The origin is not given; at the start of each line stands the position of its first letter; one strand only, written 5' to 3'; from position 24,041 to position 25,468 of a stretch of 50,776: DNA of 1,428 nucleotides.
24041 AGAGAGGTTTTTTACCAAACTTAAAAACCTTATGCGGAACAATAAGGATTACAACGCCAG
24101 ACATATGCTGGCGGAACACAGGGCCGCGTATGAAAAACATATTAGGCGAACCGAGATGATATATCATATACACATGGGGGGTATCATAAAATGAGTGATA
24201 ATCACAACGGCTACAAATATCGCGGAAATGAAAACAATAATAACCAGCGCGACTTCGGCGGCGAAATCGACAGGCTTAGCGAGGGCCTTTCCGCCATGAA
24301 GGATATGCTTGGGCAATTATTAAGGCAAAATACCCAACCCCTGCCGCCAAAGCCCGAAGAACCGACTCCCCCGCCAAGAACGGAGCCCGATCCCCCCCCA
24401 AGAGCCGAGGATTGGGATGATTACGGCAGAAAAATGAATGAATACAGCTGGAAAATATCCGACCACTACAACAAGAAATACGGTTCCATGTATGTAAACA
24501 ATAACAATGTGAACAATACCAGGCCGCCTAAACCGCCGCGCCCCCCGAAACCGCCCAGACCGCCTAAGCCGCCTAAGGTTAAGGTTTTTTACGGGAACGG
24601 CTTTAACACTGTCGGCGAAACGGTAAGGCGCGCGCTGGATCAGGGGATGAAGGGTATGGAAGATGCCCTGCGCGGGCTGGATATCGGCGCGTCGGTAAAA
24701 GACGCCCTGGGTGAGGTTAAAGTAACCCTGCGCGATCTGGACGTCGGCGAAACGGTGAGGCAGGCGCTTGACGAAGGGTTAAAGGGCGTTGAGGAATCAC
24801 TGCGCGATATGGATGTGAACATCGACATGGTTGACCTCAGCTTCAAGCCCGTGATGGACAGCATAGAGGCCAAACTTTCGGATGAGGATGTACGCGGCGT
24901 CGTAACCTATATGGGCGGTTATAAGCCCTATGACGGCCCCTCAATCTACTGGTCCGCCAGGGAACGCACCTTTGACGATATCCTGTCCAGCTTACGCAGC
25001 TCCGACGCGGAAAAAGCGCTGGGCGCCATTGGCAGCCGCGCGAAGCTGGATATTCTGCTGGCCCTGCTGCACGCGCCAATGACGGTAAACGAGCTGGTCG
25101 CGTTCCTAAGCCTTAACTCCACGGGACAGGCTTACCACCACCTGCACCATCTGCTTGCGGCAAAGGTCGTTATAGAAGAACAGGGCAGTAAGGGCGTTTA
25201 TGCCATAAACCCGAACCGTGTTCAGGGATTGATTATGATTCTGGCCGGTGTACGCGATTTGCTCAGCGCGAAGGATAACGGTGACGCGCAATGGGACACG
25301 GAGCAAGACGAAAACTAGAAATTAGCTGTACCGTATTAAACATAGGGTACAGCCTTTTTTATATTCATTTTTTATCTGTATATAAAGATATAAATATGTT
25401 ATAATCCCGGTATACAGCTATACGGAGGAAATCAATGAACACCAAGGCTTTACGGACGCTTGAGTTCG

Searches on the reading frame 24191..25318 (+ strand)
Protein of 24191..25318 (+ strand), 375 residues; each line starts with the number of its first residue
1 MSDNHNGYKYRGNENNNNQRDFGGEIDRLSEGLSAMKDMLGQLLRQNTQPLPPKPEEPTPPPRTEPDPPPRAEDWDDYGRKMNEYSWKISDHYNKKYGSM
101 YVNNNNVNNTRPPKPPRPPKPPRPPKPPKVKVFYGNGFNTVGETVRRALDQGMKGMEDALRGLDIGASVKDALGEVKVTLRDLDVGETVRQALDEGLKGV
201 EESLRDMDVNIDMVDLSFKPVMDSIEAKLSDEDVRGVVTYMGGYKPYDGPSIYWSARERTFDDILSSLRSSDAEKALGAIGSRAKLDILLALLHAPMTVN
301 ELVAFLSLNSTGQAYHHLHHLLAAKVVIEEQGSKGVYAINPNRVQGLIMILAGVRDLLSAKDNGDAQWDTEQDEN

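Call 24: find_encoding_contigs(protein=window:24191-25318:+, flank=10000, max_places=1)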
Protein window:24191-25318:+ (375 aa): 5 contigs read that carry it; 1 place shown.
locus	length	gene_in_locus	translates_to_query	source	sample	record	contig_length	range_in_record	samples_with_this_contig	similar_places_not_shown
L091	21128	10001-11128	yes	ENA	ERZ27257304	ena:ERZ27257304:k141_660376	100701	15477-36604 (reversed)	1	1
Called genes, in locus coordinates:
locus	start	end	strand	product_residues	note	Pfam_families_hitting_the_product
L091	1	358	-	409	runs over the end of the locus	PF10150:RNase_E_G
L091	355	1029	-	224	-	PF10105:DUF2344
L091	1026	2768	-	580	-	PF19864:Radical_SAM_N2, PF04055:Radical_SAM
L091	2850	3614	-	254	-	PF01522:Polysacc_deac_1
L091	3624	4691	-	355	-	PF25198:Spore_GerAC_N, PF05504:Spore_GerAC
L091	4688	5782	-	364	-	PF03845:Spore_permease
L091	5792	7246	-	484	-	PF03323:GerA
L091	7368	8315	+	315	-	PF13793:Pribosyltran_N, PF00156:Pribosyltran, PF14572:Pribosyl_synth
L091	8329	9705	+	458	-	PF13026:DUF3887 (weak), PF12697:Abhydrolase_6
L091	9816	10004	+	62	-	-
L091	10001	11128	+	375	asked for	-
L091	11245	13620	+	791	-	PF00488:MutS_V, PF20297:MSSS, PF01713:Smr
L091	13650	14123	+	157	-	-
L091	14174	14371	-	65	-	-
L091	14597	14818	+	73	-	-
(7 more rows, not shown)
